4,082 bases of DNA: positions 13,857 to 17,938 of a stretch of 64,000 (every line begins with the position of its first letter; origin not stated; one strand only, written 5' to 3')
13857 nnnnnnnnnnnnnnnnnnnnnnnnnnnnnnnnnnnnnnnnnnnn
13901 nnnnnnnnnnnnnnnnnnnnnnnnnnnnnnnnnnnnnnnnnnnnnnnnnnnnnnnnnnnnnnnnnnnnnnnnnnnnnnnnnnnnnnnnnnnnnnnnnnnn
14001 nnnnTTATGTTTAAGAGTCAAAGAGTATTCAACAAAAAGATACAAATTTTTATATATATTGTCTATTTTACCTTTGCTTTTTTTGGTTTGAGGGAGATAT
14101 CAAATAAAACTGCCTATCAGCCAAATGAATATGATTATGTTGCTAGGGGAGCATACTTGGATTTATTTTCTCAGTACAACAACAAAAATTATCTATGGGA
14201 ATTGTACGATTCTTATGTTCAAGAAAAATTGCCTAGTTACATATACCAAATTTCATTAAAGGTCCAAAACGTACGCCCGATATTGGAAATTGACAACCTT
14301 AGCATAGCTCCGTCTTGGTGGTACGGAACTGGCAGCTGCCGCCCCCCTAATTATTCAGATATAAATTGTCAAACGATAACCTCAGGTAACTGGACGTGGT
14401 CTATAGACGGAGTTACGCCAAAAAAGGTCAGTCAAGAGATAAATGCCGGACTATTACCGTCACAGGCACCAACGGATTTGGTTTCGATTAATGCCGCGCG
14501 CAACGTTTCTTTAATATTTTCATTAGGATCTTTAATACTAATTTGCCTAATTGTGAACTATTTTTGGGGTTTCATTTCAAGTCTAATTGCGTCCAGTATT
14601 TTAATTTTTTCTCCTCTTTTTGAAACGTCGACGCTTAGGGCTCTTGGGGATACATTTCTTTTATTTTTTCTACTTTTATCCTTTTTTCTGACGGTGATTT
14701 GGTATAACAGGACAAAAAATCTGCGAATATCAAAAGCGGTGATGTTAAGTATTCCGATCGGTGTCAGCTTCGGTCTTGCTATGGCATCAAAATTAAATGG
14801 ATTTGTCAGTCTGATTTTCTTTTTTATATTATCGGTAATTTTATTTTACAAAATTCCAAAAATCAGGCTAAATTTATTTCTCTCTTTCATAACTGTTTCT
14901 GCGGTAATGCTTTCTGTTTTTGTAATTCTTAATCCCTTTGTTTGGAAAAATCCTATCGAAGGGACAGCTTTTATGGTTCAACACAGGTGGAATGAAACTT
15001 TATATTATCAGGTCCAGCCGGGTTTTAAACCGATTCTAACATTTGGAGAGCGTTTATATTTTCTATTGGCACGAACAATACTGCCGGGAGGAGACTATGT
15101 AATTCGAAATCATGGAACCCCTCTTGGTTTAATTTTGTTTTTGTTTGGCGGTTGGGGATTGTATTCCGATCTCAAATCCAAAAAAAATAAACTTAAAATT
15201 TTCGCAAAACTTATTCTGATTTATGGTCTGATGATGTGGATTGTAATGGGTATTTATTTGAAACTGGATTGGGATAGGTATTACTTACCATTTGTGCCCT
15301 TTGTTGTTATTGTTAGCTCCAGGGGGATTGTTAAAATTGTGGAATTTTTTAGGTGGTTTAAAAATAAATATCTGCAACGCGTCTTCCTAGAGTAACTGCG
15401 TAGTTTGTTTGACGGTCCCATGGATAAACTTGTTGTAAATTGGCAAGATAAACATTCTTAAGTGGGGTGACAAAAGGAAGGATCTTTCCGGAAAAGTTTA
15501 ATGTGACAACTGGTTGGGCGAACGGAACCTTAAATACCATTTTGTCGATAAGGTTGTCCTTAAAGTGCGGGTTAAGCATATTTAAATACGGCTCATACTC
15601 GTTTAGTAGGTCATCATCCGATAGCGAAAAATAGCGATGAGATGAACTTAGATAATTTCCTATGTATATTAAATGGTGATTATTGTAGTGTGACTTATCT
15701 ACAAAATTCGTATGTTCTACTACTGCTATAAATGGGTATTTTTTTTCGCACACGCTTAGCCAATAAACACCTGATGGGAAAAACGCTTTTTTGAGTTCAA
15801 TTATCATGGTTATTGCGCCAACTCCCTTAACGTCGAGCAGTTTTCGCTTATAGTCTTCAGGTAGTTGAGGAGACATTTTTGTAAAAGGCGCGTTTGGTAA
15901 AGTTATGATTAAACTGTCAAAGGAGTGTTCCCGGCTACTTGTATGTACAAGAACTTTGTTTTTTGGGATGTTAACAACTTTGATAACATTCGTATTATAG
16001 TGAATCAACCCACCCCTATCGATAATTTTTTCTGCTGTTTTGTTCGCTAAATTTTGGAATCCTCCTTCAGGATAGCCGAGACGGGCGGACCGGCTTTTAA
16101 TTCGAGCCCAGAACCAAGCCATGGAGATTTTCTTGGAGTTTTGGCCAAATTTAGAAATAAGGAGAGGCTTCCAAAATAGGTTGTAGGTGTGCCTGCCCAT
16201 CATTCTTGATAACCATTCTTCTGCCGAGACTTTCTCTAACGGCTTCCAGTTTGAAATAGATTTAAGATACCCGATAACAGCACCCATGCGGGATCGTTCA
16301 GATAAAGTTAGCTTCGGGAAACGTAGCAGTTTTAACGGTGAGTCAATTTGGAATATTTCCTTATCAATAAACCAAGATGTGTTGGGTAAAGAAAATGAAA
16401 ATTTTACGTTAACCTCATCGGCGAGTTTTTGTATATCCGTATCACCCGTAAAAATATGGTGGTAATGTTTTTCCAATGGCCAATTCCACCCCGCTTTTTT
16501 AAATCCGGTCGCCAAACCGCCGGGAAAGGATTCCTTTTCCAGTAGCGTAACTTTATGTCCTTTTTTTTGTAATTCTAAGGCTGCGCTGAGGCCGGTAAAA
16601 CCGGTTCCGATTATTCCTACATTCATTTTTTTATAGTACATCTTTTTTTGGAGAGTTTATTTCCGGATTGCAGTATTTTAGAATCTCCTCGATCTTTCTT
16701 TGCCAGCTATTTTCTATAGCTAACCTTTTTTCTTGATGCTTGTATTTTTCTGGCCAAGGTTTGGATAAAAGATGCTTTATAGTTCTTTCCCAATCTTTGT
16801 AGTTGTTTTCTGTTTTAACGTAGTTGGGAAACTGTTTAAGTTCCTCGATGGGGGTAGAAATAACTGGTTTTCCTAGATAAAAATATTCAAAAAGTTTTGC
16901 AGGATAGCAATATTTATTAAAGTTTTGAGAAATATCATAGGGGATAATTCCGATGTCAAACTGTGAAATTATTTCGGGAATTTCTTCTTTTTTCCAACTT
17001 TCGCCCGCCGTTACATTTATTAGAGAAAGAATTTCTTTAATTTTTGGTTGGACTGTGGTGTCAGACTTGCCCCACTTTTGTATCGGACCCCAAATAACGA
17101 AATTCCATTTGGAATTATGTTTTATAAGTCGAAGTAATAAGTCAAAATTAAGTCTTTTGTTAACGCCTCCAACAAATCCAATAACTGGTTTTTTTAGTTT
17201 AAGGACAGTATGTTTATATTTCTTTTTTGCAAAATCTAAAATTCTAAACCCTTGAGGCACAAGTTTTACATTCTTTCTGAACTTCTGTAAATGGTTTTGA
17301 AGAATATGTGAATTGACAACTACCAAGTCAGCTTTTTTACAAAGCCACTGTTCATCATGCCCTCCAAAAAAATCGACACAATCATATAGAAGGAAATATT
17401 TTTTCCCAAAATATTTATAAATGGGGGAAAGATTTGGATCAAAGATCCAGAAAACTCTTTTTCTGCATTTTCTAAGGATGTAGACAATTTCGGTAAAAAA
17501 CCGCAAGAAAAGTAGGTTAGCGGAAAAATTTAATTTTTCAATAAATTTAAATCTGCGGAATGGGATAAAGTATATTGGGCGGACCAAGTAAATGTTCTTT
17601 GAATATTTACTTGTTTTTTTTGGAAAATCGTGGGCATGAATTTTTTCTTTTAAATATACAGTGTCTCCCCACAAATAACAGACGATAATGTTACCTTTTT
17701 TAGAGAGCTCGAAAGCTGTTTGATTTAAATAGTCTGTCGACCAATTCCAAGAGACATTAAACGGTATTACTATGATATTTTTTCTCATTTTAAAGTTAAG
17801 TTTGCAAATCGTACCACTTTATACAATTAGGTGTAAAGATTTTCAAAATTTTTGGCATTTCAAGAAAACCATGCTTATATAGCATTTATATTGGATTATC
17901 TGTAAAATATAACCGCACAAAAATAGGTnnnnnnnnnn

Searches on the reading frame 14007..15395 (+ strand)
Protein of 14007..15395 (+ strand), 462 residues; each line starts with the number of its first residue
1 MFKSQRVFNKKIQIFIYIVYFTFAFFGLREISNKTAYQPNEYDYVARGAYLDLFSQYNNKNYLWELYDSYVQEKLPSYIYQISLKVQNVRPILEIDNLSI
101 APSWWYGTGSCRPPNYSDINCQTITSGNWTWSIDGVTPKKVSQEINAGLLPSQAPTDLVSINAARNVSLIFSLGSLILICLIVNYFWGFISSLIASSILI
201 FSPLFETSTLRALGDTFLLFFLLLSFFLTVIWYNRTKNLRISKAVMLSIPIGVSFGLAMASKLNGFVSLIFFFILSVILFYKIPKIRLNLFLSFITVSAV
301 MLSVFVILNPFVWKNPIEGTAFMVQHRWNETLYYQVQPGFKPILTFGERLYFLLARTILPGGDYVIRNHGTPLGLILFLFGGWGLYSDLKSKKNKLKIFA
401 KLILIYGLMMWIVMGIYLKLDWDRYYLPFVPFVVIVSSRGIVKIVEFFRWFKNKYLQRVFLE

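Call 27: search_protein_families(library=pfam, proteins=[window:14007-15395:+], max_evalue=0.0001)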
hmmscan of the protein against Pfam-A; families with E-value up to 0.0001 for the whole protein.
window:14007-15395:+ (462 aa): 1 family
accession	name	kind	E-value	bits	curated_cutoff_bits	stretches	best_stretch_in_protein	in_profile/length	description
PF02366.24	PMT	-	3.2e-08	33.9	22.7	1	158-308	79-234/245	Dolichyl-phosphate-mannose-protein mannosyltransferase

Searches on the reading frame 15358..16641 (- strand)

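Call 21: search_protein_families(library=pfam, proteins=[window:15358-16641:-], max_evalue=0.001)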
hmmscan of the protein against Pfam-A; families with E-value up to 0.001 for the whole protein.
window:15358-16641:- (427 aa): 10 families
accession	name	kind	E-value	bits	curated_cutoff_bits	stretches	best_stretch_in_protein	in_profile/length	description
PF01593.30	Amino_oxidase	-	3.4e-27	96.3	19.8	1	15-400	1-416/443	Flavin containing amine oxidoreductase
PF01266.30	DAO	-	2.5e-12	47.4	27.9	1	8-55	2-48/353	FAD dependent oxidoreductase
PF13450.12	NAD_binding_8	-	1.5e-11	44.9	21.9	1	10-76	1-67/68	NAD(P)-binding Rossmann-like domain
PF00890.30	FAD_binding_2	-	2.1e-06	27.7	20.4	1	10-57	4-50/414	FAD binding domain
PF12831.13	FAD_oxidored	-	8.9e-06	25.7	27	1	8-46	2-40/416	FAD dependent oxidoreductase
PF07992.20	Pyr_redox_2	-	2.8e-05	24.1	26.1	1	7-59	2-54/291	Pyridine nucleotide-disulphide oxidoreductase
PF00070.33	Pyr_redox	-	9.5e-05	23.3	22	0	8-38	2-32/82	Pyridine nucleotide-disulphide oxidoreductase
PF01494.25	FAD_binding_3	-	0.0002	21.1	22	1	6-37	2-33/349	FAD binding domain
PF01946.23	Thi4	-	0.00028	20.6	26.2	1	3-43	15-56/235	Thi4 family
PF03486.20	HI0933_like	-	0.00034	20.6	50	0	8-39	3-34/244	HI0933-like protein Rossmann domain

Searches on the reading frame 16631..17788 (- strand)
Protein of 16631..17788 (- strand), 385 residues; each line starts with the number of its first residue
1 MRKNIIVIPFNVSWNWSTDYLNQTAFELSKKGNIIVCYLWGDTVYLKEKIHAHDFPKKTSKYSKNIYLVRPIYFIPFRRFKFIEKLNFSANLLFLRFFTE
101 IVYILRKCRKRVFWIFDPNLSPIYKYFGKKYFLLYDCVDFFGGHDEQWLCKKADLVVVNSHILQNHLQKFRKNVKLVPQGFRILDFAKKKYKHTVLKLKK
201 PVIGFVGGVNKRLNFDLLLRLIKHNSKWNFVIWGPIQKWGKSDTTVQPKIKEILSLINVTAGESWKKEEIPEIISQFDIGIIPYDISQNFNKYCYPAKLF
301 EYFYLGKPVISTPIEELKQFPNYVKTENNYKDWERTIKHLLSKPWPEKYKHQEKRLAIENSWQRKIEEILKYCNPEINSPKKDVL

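Call 21: search_protein_families(library=pfam, proteins=[window:16631-17788:-], max_evalue=0.001)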
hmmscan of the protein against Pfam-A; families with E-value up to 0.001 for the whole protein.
window:16631-17788:- (385 aa): 3 families
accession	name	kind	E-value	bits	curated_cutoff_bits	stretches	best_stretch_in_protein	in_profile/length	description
PF13692.12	Glyco_trans_1_4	-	3.2e-07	31.1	27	1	200-341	1-140/142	Glycosyl transferases group 1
PF00534.26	Glycos_transf_1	-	4.1e-07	30.1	26.4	1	194-352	9-165/172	Glycosyl transferases group 1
PF13524.12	Glyco_trans_1_2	-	1.6e-06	28.5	25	1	218-363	5-126/144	Glycosyl transferase-like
